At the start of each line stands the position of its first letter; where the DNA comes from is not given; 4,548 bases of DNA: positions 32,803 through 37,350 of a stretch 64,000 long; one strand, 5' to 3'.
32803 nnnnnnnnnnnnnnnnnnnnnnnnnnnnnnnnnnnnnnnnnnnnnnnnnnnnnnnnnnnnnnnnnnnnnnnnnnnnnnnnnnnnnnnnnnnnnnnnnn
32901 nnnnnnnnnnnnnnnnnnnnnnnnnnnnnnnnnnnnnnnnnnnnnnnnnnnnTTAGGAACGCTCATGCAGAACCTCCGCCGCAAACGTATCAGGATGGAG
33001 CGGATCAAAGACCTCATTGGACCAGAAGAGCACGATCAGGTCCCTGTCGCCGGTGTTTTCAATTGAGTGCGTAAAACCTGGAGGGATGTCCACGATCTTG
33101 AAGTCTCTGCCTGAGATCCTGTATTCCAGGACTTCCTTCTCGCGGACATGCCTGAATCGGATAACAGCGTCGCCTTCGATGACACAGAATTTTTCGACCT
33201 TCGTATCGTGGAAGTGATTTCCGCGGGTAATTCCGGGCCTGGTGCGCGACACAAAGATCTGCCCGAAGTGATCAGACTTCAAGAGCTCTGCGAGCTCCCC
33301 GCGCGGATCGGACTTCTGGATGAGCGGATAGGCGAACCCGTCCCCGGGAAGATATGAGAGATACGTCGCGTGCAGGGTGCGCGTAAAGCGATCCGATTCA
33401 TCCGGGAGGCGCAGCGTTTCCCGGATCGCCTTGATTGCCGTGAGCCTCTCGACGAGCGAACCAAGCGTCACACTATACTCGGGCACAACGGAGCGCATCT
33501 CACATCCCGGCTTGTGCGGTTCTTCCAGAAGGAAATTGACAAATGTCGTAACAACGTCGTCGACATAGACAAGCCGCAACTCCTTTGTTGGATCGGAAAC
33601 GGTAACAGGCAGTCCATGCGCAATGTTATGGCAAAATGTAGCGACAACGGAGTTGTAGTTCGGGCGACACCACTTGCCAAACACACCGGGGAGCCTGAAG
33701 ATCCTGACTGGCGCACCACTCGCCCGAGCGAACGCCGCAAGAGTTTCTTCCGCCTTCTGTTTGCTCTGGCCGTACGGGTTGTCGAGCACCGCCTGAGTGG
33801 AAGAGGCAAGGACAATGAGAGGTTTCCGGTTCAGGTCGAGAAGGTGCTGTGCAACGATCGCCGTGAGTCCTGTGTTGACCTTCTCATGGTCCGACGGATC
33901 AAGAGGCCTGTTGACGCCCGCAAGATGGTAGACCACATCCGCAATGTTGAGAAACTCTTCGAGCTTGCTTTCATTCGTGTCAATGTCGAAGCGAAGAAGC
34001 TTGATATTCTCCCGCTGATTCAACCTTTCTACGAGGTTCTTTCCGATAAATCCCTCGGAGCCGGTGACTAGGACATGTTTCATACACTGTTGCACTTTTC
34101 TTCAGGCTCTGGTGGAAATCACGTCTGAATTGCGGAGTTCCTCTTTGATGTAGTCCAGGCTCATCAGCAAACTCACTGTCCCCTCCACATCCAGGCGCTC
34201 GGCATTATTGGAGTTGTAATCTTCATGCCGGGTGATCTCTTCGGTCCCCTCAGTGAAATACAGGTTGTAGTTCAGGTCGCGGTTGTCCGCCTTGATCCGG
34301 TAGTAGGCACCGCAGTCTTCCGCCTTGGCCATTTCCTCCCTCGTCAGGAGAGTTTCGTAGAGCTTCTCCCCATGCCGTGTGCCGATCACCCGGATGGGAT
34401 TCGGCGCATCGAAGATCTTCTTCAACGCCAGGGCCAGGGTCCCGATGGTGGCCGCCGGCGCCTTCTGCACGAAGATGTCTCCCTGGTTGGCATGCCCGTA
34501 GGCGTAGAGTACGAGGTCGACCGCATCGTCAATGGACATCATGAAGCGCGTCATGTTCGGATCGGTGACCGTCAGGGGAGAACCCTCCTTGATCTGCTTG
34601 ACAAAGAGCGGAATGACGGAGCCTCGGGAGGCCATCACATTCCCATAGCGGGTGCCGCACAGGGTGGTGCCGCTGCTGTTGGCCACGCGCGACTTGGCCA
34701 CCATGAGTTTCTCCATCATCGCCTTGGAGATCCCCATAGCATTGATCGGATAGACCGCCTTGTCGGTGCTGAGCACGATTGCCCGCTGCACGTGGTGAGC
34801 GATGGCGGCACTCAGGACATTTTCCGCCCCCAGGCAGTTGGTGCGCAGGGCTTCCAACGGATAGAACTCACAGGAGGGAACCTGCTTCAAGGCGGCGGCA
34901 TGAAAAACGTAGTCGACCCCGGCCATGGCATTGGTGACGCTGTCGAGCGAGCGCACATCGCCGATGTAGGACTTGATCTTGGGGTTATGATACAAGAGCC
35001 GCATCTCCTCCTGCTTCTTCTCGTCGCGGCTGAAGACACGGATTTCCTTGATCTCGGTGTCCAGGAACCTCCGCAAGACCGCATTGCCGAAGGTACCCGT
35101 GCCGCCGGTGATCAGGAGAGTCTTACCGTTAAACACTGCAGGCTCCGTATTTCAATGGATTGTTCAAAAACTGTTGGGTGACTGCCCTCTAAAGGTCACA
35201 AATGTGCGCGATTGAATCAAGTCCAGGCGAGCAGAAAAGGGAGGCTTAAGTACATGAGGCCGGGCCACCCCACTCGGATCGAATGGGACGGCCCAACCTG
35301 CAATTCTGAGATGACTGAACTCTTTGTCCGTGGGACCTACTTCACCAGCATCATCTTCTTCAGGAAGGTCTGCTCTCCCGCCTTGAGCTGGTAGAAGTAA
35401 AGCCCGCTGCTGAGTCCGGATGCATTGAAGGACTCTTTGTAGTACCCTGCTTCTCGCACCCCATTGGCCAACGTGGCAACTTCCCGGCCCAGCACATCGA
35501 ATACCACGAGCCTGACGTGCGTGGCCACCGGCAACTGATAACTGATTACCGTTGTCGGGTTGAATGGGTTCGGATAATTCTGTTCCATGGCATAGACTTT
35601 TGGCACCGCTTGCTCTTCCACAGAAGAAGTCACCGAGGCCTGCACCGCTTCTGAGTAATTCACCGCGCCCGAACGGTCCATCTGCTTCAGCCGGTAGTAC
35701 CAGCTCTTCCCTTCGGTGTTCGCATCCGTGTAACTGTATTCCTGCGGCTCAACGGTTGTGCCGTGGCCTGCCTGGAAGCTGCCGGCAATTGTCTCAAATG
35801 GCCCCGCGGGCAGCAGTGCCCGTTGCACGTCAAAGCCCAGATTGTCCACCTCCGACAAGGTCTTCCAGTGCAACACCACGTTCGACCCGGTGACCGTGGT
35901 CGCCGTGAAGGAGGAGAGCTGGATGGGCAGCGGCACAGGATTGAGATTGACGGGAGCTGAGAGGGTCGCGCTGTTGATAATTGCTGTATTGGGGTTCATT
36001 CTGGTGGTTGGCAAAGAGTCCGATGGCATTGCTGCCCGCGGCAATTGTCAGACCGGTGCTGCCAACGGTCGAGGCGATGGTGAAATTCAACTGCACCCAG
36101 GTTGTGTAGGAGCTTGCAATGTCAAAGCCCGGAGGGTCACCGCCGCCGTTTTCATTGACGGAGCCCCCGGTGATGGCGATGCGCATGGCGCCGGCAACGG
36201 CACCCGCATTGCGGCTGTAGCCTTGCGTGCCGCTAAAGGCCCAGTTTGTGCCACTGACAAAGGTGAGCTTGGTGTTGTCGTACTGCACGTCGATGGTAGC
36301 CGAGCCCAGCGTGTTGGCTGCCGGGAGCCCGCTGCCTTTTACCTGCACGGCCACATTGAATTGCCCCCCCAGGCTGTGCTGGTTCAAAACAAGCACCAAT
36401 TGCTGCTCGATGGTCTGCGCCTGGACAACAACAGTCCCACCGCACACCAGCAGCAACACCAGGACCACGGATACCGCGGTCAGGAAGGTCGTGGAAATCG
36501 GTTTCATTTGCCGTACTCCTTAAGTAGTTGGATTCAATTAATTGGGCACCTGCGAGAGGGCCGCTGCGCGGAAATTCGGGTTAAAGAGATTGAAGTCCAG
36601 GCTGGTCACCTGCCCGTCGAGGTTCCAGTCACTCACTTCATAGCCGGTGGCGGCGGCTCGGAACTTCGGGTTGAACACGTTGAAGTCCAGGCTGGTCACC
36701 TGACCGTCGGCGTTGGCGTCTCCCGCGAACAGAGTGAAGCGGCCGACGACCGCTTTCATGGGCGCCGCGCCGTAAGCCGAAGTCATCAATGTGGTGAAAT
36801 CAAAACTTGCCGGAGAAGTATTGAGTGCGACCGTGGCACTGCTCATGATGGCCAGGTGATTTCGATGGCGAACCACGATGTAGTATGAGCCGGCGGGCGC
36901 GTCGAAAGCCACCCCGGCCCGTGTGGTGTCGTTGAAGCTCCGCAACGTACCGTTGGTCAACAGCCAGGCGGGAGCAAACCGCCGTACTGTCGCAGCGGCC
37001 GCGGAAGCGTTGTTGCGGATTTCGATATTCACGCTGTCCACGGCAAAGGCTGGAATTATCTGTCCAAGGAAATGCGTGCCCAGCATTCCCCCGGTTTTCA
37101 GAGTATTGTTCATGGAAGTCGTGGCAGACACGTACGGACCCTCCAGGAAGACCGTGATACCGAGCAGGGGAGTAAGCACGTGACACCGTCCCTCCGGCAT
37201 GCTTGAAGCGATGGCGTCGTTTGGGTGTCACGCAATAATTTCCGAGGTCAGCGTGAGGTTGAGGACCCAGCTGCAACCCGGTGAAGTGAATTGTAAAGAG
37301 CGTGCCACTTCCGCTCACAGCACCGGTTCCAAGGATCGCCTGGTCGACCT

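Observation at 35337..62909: About 28-kb array of giant T9SS surface proteins sharing a cohesin-like, dockerin-like, CTD module; plus a stand-alone dockerin protein and stand-alone cohesin proteins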

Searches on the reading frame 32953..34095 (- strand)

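Call 23: search_protein_families(library=pfam, proteins=[window:32953-34095:-], max_evalue=0.001)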
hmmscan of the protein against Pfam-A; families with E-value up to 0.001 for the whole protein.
window:32953-34095:- (380 aa): 7 families
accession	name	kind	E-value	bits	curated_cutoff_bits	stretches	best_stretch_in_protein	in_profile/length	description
PF14667.12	Polysacc_synt_C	-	1.6e-45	154.2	28.7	1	262-371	2-111/111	Polysaccharide biosynthesis C-terminal domain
PF01370.27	Epimerase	-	5.8e-19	68.9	20.9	1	8-191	1-227/240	NAD dependent epimerase/dehydratase family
PF07993.18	NAD_binding_4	-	4.5e-08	33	20.1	1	98-182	167-255/258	Male sterility protein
PF01073.25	3Beta_HSD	-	1.5e-06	27.9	22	1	9-62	1-55/280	3-beta hydroxysteroid dehydrogenase/isomerase family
PF02719.21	Polysacc_synt_2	-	1.1e-05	25.2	20.2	0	43-170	67-198/293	Polysaccharide biosynthesis protein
PF16363.11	GDP_Man_Dehyd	-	4.6e-05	23.5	27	0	9-48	1-42/332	GDP-mannose 4,6 dehydratase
PF04321.23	RmlD_sub_bind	-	0.00025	20.7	27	0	7-63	2-63/287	RmlD substrate binding domain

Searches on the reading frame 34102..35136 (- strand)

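Call 23: search_protein_families(library=pfam, proteins=[window:34102-35136:-], max_evalue=0.001)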
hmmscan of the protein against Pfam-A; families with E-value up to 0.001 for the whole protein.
window:34102-35136:- (344 aa): 10 families
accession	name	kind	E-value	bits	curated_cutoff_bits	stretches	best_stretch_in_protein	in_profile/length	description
PF02719.21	Polysacc_synt_2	-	5.6e-101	338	20.2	1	7-282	1-292/293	Polysaccharide biosynthesis protein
PF01370.27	Epimerase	-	3.9e-25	89.1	20.9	1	8-220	2-235/240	NAD dependent epimerase/dehydratase family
PF08485.16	Polysacc_syn_2C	-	2.3e-20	72.5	25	1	284-331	1-48/48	Polysaccharide biosynthesis protein C-terminal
PF01073.25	3Beta_HSD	-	5.6e-16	58.8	22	1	8-130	1-122/280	3-beta hydroxysteroid dehydrogenase/isomerase family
PF13460.12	NAD_binding_10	-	3.4e-13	50.3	27.2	1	11-151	1-127/184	NAD(P)H-binding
PF16363.11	GDP_Man_Dehyd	-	5.5e-12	46.2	27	1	8-231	1-255/332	GDP-mannose 4,6 dehydratase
PF04321.23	RmlD_sub_bind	-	9.7e-07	28.6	27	1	6-125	2-102/287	RmlD substrate binding domain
PF07993.18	NAD_binding_4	-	6.4e-06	25.9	20.1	1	9-144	1-156/258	Male sterility protein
PF05368.20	NmrA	-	1.1e-05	25.6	27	1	5-194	3-180/298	NmrA-like family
PF08659.16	KR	-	0.00012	22.5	22.6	1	6-75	2-76/180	KR domain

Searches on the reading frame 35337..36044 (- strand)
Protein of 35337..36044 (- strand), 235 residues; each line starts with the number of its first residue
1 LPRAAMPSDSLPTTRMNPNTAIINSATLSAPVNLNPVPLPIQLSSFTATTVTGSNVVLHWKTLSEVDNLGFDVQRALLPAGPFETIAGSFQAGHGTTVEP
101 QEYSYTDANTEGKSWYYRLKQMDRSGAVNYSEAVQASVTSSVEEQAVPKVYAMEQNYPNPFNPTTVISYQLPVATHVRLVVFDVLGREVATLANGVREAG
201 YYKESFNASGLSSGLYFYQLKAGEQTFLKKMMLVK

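Call 6: search_protein_families(library=pfam, proteins=[window:35337-36044:-], max_evalue=0.1)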
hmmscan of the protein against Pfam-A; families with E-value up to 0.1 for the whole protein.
window:35337-36044:- (235 aa): 3 families
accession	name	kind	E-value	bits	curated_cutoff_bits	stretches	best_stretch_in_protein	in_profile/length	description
PF18962.6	Por_Secre_tail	-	4.1e-10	40.2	27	1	157-232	2-74/75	Secretion system C-terminal sorting domain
PF13585.12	CHU_C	-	0.011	16.3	27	1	174-224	26-75/86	CHU_C Type IX secretion signal domain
PF13724.11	DNA_binding_2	-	0.032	15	25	1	114-132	15-33/48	DNA-binding domain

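Call 42: search_protein_families(library=ncbifam, proteins=[window:35337-36044:-], max_evalue=0.01)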
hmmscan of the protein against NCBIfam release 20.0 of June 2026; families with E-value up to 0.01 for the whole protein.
window:35337-36044:- (235 aa): 4 families
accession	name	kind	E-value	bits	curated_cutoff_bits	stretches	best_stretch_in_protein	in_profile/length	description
TIGR04183.1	Por_Secre_tail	domain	2.2e-11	43.6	23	1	157-232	2-70/72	T9SS type A sorting domain-containing protein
NF038113.1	T9SSA_dep_M36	equivalog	1.7e-08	33.1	885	1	121-233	764-868/869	T9SS-dependent M36 family metallopeptidase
NF052323.1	T9SSA_dep_M6i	equivalog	3.2e-07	28.7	600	1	129-225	935-1029/1043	T9SS-dependent M6-like inactivated metalloprotease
NF050177.1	TapA_OM_Porphy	equivalog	0.00018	20.4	500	1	138-232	457-542/544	TapA/TapC family T9SS-dependent outer membrane protein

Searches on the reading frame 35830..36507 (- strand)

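Call 6: search_protein_families(library=pfam, proteins=[window:35830-36507:-], max_evalue=0.1)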
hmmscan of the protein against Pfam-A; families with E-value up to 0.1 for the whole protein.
window:35830-36507:- (225 aa): 2 families
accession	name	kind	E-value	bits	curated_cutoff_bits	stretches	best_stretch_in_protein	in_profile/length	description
PF00963.24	Cohesin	-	0.00068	20.3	24.1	1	51-88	15-51/139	Cohesin domain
PF15537.11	Ntox43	-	0.033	14.6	25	1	65-122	46-103/127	Bacterial toxin 43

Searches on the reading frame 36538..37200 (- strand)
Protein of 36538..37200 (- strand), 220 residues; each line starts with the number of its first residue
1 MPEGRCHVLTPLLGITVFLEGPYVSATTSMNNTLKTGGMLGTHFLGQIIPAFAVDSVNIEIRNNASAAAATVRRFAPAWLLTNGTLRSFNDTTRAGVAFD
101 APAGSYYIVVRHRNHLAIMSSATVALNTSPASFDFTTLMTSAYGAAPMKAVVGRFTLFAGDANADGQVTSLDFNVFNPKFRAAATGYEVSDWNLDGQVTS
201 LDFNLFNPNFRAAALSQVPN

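Call 6: search_protein_families(library=pfam, proteins=[window:36538-37200:-], max_evalue=0.1)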
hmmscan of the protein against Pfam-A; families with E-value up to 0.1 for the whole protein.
window:36538-37200:- (220 aa): 1 family
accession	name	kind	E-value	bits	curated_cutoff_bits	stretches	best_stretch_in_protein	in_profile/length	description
PF00404.24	Dockerin_1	-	8.6e-06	26.3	22.9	1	159-205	1-51/57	Dockerin type I domain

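Call 42: search_protein_families(library=ncbifam, proteins=[window:36538-37200:-], max_evalue=0.01)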
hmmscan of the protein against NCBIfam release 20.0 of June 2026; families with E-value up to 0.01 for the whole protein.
window:36538-37200:- (220 aa): 2 families
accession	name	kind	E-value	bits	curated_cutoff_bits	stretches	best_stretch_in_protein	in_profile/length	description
NF049990.1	CellobisidaseCelK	equivalog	0.0017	16.6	1700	1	77-205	750-877/889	cellulose 1,4-beta-cellobiosidase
NF041540.1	dockerin_GC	domain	0.0026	18.1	29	1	160-212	10-65/67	GC-type dockerin domain-anchored protein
